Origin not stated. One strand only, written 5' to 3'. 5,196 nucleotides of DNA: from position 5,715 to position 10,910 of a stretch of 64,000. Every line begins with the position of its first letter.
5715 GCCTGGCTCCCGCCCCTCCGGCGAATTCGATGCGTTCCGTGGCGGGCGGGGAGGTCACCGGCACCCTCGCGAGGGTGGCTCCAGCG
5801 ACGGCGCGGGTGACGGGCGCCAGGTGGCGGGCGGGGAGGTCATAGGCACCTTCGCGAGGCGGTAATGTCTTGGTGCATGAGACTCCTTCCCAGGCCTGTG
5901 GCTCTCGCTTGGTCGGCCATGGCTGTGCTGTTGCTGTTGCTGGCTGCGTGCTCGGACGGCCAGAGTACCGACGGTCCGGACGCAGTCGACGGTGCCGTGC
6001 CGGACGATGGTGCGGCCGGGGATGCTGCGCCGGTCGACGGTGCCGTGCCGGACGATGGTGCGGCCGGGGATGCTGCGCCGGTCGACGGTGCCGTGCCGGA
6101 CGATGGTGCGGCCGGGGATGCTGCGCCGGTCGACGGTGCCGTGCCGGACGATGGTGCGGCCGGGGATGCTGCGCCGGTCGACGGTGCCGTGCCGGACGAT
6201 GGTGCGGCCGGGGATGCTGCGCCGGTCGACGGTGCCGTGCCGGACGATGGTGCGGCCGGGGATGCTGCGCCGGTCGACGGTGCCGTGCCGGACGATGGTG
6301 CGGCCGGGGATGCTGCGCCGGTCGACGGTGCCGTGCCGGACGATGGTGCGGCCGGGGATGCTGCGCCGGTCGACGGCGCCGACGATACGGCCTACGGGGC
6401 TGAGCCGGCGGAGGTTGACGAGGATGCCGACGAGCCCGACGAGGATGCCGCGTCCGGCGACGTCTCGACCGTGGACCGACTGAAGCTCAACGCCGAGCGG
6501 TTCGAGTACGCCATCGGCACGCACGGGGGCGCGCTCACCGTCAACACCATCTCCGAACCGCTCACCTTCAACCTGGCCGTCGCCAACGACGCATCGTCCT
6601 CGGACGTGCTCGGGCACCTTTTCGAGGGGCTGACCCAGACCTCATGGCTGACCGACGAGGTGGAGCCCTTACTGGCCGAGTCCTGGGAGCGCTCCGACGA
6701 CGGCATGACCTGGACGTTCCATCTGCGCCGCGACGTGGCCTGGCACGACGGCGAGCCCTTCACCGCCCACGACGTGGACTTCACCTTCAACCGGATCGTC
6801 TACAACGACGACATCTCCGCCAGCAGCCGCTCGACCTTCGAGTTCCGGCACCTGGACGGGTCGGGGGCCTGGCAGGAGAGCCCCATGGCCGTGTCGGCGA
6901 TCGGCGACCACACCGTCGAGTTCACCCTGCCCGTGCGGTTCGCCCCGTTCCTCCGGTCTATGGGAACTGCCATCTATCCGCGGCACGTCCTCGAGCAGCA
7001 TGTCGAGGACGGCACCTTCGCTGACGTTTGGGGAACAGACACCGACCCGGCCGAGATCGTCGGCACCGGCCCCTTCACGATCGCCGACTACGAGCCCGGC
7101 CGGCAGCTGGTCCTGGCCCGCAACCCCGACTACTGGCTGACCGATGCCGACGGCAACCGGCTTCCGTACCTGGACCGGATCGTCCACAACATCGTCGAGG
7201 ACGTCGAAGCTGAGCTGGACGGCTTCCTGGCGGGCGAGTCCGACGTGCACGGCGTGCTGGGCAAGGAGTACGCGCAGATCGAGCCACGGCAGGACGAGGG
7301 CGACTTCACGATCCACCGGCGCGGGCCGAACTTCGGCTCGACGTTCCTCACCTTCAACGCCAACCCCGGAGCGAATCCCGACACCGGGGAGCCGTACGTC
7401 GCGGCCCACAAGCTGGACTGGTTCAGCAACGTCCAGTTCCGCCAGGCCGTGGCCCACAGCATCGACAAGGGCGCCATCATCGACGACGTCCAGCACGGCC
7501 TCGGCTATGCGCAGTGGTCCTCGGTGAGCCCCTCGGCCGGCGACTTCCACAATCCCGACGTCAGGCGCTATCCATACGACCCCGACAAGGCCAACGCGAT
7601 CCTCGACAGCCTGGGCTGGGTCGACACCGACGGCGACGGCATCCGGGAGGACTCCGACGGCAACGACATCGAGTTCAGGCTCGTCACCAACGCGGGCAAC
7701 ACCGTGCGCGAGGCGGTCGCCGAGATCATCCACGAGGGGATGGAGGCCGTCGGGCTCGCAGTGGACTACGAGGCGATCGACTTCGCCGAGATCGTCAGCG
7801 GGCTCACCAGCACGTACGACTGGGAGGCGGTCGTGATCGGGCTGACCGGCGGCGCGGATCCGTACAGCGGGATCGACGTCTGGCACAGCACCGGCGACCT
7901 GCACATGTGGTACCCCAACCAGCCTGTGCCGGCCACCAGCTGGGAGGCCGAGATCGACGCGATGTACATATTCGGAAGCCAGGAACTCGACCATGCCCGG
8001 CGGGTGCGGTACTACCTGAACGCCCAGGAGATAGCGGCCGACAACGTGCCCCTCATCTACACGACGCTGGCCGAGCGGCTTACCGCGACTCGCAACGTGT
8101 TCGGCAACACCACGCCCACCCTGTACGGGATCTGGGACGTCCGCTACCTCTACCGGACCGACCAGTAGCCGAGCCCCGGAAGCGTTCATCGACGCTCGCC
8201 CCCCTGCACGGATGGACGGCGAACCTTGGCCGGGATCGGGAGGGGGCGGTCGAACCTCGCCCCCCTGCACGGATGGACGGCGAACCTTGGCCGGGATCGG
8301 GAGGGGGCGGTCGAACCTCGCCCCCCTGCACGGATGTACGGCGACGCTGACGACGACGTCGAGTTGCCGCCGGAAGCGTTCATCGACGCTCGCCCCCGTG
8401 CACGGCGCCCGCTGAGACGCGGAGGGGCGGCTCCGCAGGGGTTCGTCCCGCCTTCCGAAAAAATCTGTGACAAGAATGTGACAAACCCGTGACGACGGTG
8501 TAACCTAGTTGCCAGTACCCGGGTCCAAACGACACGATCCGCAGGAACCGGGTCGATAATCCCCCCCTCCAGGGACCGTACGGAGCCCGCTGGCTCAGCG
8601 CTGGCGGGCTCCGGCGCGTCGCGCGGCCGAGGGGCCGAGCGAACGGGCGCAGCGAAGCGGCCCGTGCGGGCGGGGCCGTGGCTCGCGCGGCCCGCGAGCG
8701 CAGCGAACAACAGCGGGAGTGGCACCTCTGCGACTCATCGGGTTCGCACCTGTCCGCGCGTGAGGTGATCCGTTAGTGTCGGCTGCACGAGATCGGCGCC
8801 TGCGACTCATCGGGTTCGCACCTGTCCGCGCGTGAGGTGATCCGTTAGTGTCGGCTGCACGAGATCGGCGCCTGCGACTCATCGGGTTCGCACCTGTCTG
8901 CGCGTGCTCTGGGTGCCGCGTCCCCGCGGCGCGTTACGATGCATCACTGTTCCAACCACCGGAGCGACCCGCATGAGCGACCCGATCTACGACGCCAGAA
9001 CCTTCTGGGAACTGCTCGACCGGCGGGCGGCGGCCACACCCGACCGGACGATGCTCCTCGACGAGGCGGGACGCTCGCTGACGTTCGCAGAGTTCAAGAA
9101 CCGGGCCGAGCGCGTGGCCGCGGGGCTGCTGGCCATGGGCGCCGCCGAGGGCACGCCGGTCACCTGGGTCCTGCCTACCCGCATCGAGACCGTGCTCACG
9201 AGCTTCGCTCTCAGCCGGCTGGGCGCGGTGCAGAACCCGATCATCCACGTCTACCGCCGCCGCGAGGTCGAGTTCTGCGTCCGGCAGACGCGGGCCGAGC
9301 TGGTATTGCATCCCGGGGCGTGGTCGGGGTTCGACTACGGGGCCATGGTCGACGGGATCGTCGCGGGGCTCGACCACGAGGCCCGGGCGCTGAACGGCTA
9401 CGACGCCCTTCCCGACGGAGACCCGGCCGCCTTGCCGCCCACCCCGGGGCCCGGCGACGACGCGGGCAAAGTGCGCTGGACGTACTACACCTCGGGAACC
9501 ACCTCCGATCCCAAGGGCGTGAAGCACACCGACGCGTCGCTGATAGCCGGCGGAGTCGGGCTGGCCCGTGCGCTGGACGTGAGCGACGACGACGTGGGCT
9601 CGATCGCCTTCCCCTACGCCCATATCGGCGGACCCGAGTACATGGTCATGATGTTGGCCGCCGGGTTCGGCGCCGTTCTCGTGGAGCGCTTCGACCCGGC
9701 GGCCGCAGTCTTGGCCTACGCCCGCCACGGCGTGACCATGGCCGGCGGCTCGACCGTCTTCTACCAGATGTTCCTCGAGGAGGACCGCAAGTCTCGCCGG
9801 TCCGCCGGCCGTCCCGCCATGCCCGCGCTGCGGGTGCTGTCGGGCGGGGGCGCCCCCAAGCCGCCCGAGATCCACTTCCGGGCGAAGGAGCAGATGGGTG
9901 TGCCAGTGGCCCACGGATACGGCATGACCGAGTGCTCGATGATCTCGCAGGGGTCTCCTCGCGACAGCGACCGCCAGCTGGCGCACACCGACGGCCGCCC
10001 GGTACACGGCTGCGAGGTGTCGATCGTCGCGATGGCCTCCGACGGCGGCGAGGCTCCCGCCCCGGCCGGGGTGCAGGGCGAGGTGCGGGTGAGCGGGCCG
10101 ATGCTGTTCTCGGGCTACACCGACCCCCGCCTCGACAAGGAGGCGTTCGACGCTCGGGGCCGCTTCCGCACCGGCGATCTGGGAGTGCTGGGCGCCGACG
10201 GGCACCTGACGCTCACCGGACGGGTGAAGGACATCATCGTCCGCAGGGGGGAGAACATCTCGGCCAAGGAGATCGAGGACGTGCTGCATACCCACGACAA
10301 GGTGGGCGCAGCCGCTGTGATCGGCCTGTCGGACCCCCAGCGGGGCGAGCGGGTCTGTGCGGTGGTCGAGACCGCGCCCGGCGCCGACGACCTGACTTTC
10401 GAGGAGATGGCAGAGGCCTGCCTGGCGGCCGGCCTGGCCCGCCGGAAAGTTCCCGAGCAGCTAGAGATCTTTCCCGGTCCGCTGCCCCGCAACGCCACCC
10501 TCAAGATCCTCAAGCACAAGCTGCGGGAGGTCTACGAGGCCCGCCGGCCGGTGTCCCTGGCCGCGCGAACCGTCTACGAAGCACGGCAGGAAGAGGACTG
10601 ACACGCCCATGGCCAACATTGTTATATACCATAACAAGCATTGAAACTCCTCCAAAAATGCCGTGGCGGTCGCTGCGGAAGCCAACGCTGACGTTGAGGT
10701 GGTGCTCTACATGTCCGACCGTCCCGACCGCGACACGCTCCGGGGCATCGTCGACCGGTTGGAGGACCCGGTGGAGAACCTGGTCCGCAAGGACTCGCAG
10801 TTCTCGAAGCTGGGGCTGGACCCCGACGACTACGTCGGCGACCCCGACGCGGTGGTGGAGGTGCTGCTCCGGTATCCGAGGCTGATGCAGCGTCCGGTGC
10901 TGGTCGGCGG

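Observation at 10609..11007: ArsC-family ORF with TGA exactly at the catalytic cysteine codon: selenoprotein candidate or freshly killed gene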

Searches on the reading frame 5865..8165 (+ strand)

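Call 34: search_protein_families(library=pfam, proteins=[window:5865-8165:+], max_evalue=0.0001)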
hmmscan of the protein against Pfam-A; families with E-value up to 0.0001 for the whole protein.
window:5865-8165:+ (767 aa): 1 family
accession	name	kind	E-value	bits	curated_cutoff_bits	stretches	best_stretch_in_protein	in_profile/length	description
PF00496.27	SBP_bac_5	-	3.5e-81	273.6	32.4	1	265-675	1-362/368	Bacterial extracellular solute-binding proteins, family 5 Middle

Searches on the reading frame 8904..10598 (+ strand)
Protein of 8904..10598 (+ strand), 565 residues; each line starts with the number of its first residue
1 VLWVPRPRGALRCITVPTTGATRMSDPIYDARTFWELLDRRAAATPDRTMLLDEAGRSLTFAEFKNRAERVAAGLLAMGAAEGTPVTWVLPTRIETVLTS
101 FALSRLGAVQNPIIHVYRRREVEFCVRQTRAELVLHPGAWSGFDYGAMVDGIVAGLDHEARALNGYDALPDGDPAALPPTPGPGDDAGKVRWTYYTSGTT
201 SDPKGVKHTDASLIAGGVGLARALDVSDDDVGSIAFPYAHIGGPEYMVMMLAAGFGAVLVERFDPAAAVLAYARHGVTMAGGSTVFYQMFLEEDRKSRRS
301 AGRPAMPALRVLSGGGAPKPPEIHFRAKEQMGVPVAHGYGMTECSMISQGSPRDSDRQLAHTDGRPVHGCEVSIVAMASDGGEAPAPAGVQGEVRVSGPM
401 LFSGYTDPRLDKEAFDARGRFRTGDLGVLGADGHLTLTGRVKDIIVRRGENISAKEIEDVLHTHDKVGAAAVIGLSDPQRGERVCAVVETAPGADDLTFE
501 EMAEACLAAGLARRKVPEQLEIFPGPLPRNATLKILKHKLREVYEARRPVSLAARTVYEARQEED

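Call 34: search_protein_families(library=pfam, proteins=[window:8904-10598:+], max_evalue=0.0001)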
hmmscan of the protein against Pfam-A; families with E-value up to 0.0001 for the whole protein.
window:8904-10598:+ (565 aa): 2 families
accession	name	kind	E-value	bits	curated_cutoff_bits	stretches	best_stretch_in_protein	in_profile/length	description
PF00501.34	AMP-binding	-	1.3e-61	209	29.9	1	38-405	1-383/384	AMP-binding enzyme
PF13193.12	AMP-binding_C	-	4.9e-09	37.4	24.5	1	456-532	1-74/76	AMP-binding enzyme C-terminal domain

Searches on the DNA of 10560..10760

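Call 75: search_rna_families(source=window, start=10560, end=10760, threshold=evalue, max_evalue=10)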
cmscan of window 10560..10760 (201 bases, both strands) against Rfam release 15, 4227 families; matches with E-value up to 10: 2.
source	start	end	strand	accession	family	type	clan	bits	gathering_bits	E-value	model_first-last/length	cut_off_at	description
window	10618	10647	+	RF01318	CRISPR-DR5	Gene; CRISPR;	CL00015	16.2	40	5.5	1-37/37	no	CRISPR RNA direct repeat element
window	10720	10760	+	RF00065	snoR9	Gene; snRNA; snoRNA; CD-box;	CL00132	11.4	90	1.6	1-41/128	3'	Small nucleolar RNA snoR9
